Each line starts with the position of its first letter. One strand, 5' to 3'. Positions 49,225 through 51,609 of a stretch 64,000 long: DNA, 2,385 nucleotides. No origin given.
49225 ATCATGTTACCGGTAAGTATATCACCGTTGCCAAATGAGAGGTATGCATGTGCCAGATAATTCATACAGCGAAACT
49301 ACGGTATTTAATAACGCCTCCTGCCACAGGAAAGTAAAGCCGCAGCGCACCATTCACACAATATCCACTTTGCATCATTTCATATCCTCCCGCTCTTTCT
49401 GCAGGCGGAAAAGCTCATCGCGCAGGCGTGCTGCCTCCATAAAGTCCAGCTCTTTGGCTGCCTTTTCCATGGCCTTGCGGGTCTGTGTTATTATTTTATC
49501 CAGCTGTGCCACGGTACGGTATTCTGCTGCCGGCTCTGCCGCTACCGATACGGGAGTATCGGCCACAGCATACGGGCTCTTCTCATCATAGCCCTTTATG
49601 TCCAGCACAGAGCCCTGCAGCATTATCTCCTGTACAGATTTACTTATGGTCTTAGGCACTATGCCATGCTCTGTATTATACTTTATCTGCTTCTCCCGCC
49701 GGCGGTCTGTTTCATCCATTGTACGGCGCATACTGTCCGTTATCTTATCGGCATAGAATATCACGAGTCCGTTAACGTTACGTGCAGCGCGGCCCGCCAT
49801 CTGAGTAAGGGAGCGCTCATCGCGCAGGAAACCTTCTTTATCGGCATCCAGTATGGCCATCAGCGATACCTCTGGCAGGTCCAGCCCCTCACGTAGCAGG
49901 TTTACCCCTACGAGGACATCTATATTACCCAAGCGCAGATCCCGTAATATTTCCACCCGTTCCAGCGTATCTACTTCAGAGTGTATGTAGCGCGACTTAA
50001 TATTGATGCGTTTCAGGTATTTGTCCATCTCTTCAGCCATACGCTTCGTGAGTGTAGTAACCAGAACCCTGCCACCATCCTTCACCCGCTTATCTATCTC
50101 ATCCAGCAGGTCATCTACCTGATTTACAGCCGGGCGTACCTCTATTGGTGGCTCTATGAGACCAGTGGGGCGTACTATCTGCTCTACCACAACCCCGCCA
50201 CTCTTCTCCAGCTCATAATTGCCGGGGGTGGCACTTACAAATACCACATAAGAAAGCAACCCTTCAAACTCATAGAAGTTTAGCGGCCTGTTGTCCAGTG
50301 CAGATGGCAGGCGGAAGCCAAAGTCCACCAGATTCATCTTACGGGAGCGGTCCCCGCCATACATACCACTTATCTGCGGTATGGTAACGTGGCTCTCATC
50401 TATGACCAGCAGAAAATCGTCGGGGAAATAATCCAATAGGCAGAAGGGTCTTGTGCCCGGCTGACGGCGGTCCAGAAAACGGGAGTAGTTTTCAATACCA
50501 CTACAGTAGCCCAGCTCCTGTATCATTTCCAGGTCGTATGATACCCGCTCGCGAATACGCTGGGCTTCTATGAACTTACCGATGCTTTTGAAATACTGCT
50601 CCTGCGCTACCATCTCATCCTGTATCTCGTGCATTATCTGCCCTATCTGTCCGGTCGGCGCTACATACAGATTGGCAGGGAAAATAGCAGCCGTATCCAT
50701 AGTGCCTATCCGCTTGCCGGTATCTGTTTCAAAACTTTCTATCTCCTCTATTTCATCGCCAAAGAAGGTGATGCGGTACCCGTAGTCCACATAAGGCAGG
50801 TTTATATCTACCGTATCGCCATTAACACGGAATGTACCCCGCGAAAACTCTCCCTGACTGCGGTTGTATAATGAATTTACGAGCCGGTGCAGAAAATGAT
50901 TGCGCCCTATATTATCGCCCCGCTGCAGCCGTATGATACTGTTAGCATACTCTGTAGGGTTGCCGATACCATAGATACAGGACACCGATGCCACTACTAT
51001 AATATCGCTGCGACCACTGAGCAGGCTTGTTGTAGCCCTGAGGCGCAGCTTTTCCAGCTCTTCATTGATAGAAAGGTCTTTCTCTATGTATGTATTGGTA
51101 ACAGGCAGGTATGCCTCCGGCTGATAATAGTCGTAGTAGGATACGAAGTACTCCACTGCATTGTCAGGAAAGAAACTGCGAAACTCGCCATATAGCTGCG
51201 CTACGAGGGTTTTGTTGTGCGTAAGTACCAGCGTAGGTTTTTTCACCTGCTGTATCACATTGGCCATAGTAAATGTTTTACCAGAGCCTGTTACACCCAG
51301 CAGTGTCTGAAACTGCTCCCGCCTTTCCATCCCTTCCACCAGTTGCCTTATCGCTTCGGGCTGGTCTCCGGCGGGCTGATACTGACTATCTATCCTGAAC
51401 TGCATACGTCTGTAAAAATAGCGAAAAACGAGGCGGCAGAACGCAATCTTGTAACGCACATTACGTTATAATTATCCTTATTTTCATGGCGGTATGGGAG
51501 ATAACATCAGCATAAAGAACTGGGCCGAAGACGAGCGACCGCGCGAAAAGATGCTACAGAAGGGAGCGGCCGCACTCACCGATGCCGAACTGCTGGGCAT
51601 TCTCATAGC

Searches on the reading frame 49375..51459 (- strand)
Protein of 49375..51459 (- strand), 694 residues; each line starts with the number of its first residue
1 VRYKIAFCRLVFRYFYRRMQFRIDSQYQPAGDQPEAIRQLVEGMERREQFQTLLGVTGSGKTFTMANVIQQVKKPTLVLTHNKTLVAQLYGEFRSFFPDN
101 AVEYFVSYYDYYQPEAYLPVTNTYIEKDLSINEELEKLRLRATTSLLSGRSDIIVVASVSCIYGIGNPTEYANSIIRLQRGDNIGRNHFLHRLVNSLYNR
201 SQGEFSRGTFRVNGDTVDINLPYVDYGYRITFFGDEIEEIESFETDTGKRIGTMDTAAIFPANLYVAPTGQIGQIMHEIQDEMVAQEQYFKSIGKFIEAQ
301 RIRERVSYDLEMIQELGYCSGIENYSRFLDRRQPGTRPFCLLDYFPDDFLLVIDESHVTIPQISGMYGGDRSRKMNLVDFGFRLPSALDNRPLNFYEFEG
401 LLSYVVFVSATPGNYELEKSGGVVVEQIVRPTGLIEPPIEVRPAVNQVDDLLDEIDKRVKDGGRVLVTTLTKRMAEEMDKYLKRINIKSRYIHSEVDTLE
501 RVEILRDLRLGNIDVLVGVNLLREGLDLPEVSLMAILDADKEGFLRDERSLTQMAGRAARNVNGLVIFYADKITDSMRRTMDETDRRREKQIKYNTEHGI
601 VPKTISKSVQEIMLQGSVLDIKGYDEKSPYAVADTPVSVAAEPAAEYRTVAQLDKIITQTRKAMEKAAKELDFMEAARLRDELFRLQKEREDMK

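Call 76: search_protein_families(library=pfam, max_evalue=0.00001, proteins=[window:49375-51459:-])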
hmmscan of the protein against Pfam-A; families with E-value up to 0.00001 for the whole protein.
window:49375-51459:- (694 aa): 5 families
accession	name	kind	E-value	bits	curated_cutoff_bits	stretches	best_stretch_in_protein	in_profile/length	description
PF17757.6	UvrB_inter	-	2.1e-27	95.5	22.9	1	176-265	1-91/91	UvrB interaction domain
PF12344.14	UvrB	-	1.8e-22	79.3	27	1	568-609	1-42/43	Ultra-violet resistance protein B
PF00271.37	Helicase_C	-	7.7e-20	71.6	23.5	1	448-561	3-109/110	Helicase conserved C-terminal domain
PF04851.21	ResIII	-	1.8e-13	51.2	22.5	1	29-102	4-82/164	Type III restriction enzyme, res subunit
PF02151.25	UVR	-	3.3e-07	30.3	21.5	1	654-689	1-36/36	UvrB/uvrC motif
